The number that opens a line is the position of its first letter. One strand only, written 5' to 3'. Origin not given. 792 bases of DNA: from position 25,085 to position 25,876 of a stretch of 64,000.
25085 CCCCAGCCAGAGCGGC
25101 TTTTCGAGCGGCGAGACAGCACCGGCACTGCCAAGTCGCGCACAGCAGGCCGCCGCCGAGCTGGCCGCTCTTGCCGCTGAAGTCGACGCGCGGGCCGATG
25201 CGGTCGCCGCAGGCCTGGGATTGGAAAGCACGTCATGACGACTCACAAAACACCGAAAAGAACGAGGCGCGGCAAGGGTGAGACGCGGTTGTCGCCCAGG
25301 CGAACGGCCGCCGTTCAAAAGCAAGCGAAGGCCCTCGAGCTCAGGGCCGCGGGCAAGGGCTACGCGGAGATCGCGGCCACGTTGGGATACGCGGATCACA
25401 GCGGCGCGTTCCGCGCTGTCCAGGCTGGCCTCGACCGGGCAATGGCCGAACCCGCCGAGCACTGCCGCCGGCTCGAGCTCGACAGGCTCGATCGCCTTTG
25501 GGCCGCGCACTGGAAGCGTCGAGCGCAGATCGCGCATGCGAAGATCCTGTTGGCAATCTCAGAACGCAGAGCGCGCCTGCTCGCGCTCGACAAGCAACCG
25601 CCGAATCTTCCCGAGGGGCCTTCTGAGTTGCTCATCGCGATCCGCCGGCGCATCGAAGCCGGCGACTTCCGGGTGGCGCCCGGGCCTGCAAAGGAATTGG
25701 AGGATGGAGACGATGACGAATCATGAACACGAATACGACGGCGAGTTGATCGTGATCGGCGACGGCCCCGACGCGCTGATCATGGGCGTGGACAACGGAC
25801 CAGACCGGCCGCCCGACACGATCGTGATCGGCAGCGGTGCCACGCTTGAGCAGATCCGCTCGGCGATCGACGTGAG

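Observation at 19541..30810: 11.27-kb integrated element with replication and TerS-like genes but no virion genes: a PICI-like satellite in a Myxococcota-type genome?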

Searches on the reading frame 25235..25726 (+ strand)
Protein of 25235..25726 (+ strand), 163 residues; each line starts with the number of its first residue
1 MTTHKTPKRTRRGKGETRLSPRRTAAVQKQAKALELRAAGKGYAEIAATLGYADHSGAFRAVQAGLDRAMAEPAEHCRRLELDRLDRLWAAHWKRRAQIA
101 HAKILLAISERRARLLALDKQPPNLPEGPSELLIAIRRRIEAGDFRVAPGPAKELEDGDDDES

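Call 9: search_protein_families(library=pfam, max_evalue=0.1, proteins=[window:25235-25726:+])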
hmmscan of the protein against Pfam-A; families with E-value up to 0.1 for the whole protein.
window:25235-25726:+ (163 aa): 2 families
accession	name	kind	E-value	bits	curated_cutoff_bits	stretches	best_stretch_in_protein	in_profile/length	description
PF12833.13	HTH_18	-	0.035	14.8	33.6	1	11-62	14-66/80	Helix-turn-helix domain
PF13384.12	HTH_23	-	0.094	13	24.6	1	25-52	2-29/50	Homeodomain-like domain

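Call 11: search_protein_families(library=phrogs, max_evalue=0.1, proteins=[window:25235-25726:+])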
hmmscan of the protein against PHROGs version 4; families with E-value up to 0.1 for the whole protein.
window:25235-25726:+ (163 aa): 1 family
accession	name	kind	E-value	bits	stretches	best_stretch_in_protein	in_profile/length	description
phrog_645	-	DNA, RNA and nucleotide metabolism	7.3e-18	66.4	1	11-128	8-130/196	Rnase E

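Call 17: find_related_loci(query=window:25235-25726:+, collection=viral_contigs, flank=10000)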
Query window:25235-25726:+ (163 aa) in viral_contigs; peptide patterns used: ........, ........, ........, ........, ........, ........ (x = any residue, [..] = any of these).
9 stretches matched a pattern, but none encodes a relative of the query by tblastn (E <= 1e-3).

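Call 19: search_dna_similar(query=window:25235-25726:+, collection=phages, mode=protein, max_evalue=0.001, max_rows=30)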
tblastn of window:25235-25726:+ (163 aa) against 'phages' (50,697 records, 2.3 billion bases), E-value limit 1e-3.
Records with a match: 13; places in all: 13; records where one place covers at least 80% of the query: 0.
Best place of each record, by identity: <60% 13.
By first word of the organism name: Gordonia 13.
By host as written in the record: Gordonia terrae 3612 13.
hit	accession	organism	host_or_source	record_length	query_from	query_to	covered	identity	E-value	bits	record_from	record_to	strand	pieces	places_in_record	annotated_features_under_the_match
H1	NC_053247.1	Gordonia Phage Zitch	Gordonia terrae 3612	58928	20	120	62%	40.5%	5e-6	50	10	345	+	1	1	hypothetical protein; SEA_ZITCH_92; circularly permutated genome; the ...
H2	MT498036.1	Gordonia Phage Zitch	Gordonia terrae 3612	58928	20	120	62%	40.5%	5e-6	50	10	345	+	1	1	hypothetical protein; SEA_ZITCH_92; circularly permutated genome; the ...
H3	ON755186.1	Gordonia phage APunk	Gordonia terrae 3612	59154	20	120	62%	40.5%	6e-6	50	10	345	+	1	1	1: terminase small subunit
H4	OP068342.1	Gordonia phage ViaConlectus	Gordonia terrae 3612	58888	20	120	62%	40.5%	7e-6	50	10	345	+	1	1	1: terminase small subunit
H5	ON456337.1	Gordonia Phage Sampson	Gordonia terrae 3612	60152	20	120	62%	40.5%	7e-6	50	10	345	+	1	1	1: helix-turn-helix DNA-binding protein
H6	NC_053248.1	Gordonia phage Zipp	Gordonia terrae 3612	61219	20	120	62%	40.5%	8e-6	50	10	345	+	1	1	1: Rnase E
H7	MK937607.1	Gordonia phage Zipp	Gordonia terrae 3612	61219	20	120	62%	40.5%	8e-6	50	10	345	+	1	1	1: helix-turn-helix DNA-binding protein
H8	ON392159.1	Gordonia phage Tardus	Gordonia terrae 3612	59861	20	120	62%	39.7%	2e-5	49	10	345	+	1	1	1: terminase small subunit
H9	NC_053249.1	Gordonia phage Verity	Gordonia terrae 3612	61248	20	120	62%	39.7%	2e-5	49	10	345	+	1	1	1: Rnase E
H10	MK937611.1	Gordonia phage Verity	Gordonia terrae 3612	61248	20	120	62%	39.7%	2e-5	49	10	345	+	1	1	1: helix-turn-helix DNA binding protein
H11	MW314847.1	Gordonia phage Delrey21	Gordonia terrae 3612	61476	20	120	62%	39.7%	2e-5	49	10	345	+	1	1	1: helix-turn-helix DNA binding domain protein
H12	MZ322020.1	Gordonia phage DoctorFroggo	Gordonia terrae 3612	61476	20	120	62%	39.7%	2e-5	49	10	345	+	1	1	1: terminase small subunit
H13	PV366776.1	Gordonia phage Belphegor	Gordonia terrae 3612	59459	9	122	70%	34.6%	8e-4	44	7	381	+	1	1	1: terminase small subunit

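Call 21: get_annotated_region(hit=H3, flank=6000)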
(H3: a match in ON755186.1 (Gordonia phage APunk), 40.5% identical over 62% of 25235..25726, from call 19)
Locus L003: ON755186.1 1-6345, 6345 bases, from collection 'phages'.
description: Gordonia phage APunk, complete genome.
organism: Gordonia phage APunk (NCBI taxid 2926082)
taxonomy: Viruses; Duplodnaviria; Heunggongvirae; Uroviricota; Caudoviricetes; Zitchvirus
host: Gordonia terrae 3612; source: soil; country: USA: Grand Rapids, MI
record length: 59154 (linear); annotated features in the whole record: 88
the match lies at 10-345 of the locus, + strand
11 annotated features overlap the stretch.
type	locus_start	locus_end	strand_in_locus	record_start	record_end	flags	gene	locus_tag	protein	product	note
CDS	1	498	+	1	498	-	1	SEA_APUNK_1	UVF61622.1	terminase small subunit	-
CDS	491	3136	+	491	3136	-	2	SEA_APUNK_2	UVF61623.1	terminase large subunit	-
CDS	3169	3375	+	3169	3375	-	3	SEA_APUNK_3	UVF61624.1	hypothetical protein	-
CDS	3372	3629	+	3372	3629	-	4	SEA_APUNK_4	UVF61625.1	hypothetical protein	-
CDS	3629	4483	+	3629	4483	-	5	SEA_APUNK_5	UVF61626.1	hypothetical protein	-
CDS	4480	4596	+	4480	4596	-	6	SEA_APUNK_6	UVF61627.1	hypothetical protein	-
CDS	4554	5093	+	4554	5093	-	7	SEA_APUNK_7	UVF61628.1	hypothetical protein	-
CDS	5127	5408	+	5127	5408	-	8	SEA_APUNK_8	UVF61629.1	hypothetical protein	-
CDS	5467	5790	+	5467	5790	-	9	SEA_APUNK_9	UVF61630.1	hypothetical protein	-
CDS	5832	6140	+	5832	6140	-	10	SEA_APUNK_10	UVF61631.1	membrane protein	-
CDS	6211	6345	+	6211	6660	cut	11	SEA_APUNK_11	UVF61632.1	membrane protein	-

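Call 24: find_homologous_proteins(query=window:25235-25726:+, max_evalue=0.001)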
Query window:25235-25726:+ (163 aa): 16 proteins with E <= 0.001 among 736 candidates.
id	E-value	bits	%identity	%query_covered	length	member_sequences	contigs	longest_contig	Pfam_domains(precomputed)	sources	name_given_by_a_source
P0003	8.9e-99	346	100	100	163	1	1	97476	-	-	-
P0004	2.1e-19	88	53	64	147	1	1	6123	-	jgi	jgi:hypothetical protein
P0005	3.7e-18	84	45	80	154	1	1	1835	-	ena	-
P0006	6.5e-18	83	45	70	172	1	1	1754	-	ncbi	-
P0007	3.5e-15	74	47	57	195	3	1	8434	-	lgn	-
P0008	4.2e-15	74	47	58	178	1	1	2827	-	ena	-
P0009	7.0e-15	73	47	57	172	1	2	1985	-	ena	-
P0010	1.3e-14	73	49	63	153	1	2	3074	-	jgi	jgi:hypothetical protein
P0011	3.1e-14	71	47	57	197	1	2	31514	-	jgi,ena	jgi:hypothetical protein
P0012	5.1e-13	67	45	57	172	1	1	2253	-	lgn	-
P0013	2.5e-11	62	43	66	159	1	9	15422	PF08281.19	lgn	-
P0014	5.0e-10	58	36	64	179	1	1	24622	-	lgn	-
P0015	5.8e-9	54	34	79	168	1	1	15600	-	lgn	-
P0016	1.1e-8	53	44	63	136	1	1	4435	-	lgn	-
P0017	3.8e-8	52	36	71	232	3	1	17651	-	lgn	-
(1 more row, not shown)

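Call 25: find_encoding_contigs(protein=P0011, flank=10000, max_places=3)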
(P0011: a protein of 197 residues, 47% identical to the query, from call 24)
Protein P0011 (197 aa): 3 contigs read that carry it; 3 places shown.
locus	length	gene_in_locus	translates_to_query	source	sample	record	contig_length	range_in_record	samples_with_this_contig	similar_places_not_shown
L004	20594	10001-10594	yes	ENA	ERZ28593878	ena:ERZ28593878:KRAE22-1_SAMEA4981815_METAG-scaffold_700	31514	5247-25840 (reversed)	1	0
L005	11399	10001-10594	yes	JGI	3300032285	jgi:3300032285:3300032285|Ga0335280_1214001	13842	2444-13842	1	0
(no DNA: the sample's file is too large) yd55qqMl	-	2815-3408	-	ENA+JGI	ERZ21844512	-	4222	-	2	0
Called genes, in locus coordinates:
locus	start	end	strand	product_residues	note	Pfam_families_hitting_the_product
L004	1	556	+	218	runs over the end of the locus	-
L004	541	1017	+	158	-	PF02467:Whib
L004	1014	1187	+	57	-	-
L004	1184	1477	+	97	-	-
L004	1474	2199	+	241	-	-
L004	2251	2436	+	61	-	-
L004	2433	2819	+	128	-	PF05866:RusA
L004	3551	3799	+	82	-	-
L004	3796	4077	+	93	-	-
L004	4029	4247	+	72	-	PF09723:Zn_ribbon_8 (weak)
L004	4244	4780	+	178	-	PF21448:DNMK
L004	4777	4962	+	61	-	-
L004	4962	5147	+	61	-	-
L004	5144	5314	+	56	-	-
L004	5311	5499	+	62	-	-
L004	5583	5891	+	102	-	PF01464:SLT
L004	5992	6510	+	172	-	PF00227:Proteasome (faint)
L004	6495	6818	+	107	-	PF01844:HNH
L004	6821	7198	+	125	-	PF00436:SSB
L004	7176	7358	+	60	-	PF12728:HTH_17 (weak)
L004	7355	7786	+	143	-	PF05869:Dam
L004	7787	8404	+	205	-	-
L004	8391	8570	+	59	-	-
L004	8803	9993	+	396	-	PF01555:N6_N4_Mtase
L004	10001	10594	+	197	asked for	-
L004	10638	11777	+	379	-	PF03237:Terminase_6N, PF17289:Terminase_6C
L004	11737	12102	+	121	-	-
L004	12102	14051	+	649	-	-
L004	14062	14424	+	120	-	-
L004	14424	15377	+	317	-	-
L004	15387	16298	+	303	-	-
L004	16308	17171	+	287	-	-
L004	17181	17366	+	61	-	-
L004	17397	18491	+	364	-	-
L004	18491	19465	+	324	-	-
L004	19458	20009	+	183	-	-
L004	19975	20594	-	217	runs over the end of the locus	PF05050:Methyltransf_21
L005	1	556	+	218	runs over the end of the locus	-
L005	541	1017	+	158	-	PF02467:Whib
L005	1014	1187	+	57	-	-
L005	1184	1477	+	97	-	-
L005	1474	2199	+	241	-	-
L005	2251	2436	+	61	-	-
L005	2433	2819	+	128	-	PF05866:RusA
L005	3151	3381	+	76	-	-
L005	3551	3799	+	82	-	-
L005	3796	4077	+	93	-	-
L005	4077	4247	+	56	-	PF09723:Zn_ribbon_8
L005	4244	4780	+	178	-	PF21448:DNMK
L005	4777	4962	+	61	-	-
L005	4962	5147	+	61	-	-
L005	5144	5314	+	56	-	-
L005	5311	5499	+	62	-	-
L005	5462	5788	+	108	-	-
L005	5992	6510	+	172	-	PF00227:Proteasome (faint)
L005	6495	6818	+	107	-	PF01844:HNH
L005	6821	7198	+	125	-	PF00436:SSB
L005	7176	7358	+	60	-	PF12728:HTH_17 (weak)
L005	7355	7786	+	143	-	PF05869:Dam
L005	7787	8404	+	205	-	-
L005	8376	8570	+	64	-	-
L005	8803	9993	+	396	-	PF01555:N6_N4_Mtase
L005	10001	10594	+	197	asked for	-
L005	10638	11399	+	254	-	?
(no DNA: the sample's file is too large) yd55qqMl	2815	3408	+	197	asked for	-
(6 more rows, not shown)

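Call 26: find_encoding_contigs(protein=P0014, flank=10000, max_places=3)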
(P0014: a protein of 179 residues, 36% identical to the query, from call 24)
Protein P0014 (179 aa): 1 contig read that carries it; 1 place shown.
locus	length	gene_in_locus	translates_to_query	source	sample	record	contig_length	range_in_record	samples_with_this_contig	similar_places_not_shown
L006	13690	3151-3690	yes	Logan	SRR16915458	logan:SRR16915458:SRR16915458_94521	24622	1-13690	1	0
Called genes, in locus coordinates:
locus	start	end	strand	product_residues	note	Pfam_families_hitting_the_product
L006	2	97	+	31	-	?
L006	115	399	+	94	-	-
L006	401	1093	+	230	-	-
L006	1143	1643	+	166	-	-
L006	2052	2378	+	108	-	-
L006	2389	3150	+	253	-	PF24623:Phage_zn_bind_8 (faint)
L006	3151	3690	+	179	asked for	-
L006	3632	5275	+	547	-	-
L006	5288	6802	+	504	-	PF04860:Phage_portal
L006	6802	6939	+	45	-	-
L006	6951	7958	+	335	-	-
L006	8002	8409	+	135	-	-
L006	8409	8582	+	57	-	-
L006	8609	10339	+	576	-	PF20223:DUF6582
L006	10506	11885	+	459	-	PF17236:SU10_MCP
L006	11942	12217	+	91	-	-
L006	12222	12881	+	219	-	-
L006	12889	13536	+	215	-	-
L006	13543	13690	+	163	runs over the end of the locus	-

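Call 27: find_encoding_contigs(protein=P0013, flank=10000, max_places=3)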
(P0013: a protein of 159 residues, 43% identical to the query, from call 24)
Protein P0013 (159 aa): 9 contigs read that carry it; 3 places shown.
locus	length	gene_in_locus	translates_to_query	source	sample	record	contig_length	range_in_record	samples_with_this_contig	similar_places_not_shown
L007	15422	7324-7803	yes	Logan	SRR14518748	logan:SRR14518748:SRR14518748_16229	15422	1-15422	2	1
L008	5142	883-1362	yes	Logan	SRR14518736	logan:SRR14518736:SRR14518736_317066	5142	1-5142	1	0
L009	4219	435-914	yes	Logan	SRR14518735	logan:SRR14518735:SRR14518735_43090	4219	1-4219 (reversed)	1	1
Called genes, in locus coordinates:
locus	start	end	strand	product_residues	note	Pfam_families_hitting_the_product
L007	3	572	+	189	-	?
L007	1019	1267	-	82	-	-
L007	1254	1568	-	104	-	-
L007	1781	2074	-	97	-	-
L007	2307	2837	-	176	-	-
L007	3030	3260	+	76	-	PF13560:HTH_31, PF12844:HTH_19, PF01381:HTH_3, PF13443:HTH_26 (weak)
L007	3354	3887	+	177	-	-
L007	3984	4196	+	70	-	PF00376:MerR (weak), PF12728:HTH_17 (weak)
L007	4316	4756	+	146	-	-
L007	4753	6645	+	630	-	PF13481:AAA_25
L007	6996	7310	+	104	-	-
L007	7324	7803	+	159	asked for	PF08281:Sigma70_r4_2 (weak)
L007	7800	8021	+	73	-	-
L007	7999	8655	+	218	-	-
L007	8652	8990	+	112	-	-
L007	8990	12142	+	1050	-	-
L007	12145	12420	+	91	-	-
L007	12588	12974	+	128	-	-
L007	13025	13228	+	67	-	-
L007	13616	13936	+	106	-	-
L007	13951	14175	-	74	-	-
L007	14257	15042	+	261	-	PF04492:Phage_rep_O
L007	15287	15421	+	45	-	?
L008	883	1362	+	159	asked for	PF08281:Sigma70_r4_2 (weak)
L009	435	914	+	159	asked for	PF08281:Sigma70_r4_2 (weak)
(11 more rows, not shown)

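Call 28: find_encoding_contigs(protein=P0004, flank=10000, max_places=3)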
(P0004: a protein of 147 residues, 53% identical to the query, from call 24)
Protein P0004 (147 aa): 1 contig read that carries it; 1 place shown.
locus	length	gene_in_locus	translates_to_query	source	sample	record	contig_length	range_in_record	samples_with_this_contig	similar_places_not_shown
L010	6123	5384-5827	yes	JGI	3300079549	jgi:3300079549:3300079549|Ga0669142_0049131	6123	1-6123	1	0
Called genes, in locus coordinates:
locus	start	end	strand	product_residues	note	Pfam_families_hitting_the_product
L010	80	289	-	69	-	-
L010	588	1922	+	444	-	PF00275:EPSP_synthase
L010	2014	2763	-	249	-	PF01925:TauE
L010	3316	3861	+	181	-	-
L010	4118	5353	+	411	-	PF01548:DEDD_Tnp_IS110, PF02371:Transposase_20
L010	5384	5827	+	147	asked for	-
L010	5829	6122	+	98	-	?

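Call 29: find_encoding_contigs(protein=P0015, flank=10000, max_places=3)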
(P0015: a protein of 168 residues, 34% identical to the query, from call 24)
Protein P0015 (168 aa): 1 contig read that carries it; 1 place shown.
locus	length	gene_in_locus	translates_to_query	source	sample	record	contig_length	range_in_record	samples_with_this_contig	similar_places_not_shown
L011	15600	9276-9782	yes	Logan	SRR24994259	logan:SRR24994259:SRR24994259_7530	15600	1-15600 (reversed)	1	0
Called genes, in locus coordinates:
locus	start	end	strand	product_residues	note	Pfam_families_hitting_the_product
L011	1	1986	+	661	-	?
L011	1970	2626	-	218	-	-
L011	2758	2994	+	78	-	PF13560:HTH_31, PF01381:HTH_3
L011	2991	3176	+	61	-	-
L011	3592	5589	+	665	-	-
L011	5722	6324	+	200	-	PF00239:Resolvase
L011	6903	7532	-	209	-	-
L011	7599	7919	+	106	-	-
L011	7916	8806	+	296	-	PF13560:HTH_31, PF01381:HTH_3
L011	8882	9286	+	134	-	-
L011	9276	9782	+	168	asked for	-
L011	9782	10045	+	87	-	-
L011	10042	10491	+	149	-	PF12728:HTH_17 (weak)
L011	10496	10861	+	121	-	-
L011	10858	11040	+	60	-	-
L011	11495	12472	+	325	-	-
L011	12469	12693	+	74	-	-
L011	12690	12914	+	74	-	-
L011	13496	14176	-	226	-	PF13560:HTH_31, PF01381:HTH_3, PF13443:HTH_26 (weak)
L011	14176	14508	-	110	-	PF05973:Gp49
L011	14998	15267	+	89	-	-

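Call 30: find_encoding_contigs(protein=P0017, flank=10000, max_places=3)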
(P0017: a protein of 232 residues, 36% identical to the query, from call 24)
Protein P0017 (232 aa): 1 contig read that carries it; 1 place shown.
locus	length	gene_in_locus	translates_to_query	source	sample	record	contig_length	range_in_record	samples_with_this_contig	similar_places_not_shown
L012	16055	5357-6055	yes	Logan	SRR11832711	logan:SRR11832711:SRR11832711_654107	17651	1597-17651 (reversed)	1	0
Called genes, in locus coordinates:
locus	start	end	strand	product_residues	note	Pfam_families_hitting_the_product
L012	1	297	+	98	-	?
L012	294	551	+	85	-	-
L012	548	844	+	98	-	-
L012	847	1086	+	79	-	-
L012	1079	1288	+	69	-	-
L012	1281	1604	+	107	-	-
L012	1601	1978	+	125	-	-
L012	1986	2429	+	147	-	-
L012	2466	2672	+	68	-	-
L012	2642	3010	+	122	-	-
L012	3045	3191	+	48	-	-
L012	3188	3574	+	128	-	-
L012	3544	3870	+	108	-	-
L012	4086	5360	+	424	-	PF02195:ParB_N (weak), PF01555:N6_N4_Mtase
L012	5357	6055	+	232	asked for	-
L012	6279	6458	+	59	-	-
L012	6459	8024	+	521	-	-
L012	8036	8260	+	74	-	-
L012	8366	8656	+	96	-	-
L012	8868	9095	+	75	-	-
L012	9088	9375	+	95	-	-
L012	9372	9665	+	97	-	-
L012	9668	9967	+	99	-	-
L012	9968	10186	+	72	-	-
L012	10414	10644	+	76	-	-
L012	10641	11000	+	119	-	PF07885:Ion_trans_2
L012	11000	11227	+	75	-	-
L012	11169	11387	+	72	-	-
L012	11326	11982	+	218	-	-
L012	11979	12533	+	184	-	-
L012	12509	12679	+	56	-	-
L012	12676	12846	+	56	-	-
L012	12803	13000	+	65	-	-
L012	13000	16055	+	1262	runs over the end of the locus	PF04860:Phage_portal, PF14528:LAGLIDADG_3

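Call 31: find_encoding_contigs(protein=P0007, flank=10000, max_places=3)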
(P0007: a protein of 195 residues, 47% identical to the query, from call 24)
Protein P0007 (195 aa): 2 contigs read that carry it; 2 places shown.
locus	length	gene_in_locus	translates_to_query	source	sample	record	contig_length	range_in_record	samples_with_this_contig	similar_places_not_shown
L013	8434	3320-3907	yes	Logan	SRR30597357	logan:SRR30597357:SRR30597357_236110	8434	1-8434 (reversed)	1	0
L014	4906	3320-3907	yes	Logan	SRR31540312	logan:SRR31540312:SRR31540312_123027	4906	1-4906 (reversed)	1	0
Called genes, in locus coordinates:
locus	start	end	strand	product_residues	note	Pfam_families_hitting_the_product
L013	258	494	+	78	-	-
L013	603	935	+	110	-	PF01844:HNH (weak)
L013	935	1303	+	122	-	PF00436:SSB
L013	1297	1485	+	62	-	PF12728:HTH_17 (weak)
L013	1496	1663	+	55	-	-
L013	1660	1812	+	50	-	-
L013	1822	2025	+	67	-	-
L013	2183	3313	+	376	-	PF01555:N6_N4_Mtase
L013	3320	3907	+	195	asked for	-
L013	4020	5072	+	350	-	PF03237:Terminase_6N, PF17289:Terminase_6C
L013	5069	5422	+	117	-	-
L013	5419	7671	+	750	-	-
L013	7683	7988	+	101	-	-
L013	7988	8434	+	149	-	?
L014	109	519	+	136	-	PF01464:SLT (weak)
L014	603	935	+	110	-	PF01844:HNH (weak)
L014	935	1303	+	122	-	PF00436:SSB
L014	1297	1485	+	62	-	PF12728:HTH_17 (weak)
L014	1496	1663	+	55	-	-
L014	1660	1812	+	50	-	-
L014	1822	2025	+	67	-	-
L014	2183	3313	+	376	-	PF01555:N6_N4_Mtase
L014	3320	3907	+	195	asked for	-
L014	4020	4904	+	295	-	?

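Call 58: predict_structure(alignment_id=A1)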
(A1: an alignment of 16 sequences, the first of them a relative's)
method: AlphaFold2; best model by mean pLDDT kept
length: 163 residues; sequences in the alignment: 16
mean_pLDDT: 82.4   pTM: 0.49
mean pLDDT of the five models: 82.4, 80.9, 78.9, 78.7, 77.7
residues with pLDDT >= 90: 85; 70-90: 37; 50-70: 35; < 50: 6
segments of 3 or more residues with pLDDT < 50: 151-153
pLDDT, mean of each block of 10 residues (from residue 1): 74 63 93 98 98 97 94 89 97 95 96 89 58 74 62 51 51
secondary structure, 60 per line:
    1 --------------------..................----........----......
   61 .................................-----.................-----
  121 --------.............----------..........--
elements in order: H21-38 H43-50 H55-93 H99-115 H129-141 H152-161

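Call 61: search_protein_families(library=ncbifam, max_evalue=0.1, proteins=[window:25235-25726:+])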
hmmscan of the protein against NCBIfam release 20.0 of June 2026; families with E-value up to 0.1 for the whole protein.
window:25235-25726:+ (163 aa): 0 families

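Call 63: fold_search(model_id=the predicted structure, library=pdb)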
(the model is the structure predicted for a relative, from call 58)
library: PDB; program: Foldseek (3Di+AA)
matches with E <= 10: 32; with E <= 0.001: 0
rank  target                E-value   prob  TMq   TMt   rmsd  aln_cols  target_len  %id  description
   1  4xvn_F                1.7e+00  0.25  0.24  0.28   9.2       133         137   14  Crystal structure of the small terminase from thermophilic phage G20C (released 2016-02-10)
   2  9g25_J                3.6e+00  0.15  0.22  0.30  12.6       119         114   13  snR30 snoRNP - State 1 - Utp23-Krr1-deltaC3 (released 2025-06-18)
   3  7wb4_K                3.9e+00  0.18  0.26  0.13  17.5       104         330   12  Cryo-EM structure of the NR subunit from X. laevis NPC (released 2022-03-02)
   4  2x17_1                4.1e+00  0.07  0.21  0.20  18.4       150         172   14  The X-ray structure of Ferritin from Pyrococcus furiosus loaded with Ag(I) (released 2010-04-21)
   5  3ang_D                4.3e+00  0.06  0.21  0.18  18.2       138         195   14  Crystal structure of Thermus thermophilus FadR in complex with E. coli-derived dodecyl-CoA (released 2011-03-09)
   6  3v78_A                4.9e+00  0.07  0.21  0.20  11.3       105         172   19  Crystal Structure of Transcriptional Regulator (released 2012-12-26)
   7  9qwr_A                5.5e+00  0.06  0.22  0.22  20.2       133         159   12  MIC60 helical bundle dimer (released 2026-02-25)
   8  9znf_BQ               5.8e+00  0.09  0.22  0.24  13.3       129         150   19  Cryo-EM structure of the Methanosarcina acetivorans 70S ribosome in complex with SriA and SriB (released 2026-01-28)
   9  7qep_C3               6.2e+00  0.08  0.22  0.24  11.8       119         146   14  Cryo-EM structure of the ribosome from Encephalitozoon cuniculi (released 2022-02-09)
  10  2x17_0                6.2e+00  0.05  0.21  0.20  19.1       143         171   13  The X-ray structure of Ferritin from Pyrococcus furiosus loaded with Ag(I) (released 2010-04-21)
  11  1j1v_A                6.6e+00  0.12  0.23  0.37  16.2        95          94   16  Crystal structure of DnaA domainIV complexed with DnaAbox DNA (released 2003-04-22)
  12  7pnt_L                6.6e+00  0.08  0.20  0.19  16.9       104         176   19  Assembly intermediate of mouse mitochondrial ribosome small subunit without mS37 in complex with RbfA and Tfb1m (released 2022-06-15)
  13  4xef_A                6.6e+00  0.07  0.22  0.26  20.6       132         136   14  Pyk2-FAT complexed with Leupaxin LD motif LD1 (released 2015-12-23)
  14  8br8_SP               6.6e+00  0.06  0.22  0.24  15.1       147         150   14  Giardia ribosome in POST-T state (A1) (released 2023-03-15)
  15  2jd6_0                6.6e+00  0.04  0.19  0.19  18.4       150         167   14  Crystal Structure of the as isolated Ferritin from the Hyperthermophilic Archaeal Anaerobe Pyrococcus furiosus (released 2007-02-27)
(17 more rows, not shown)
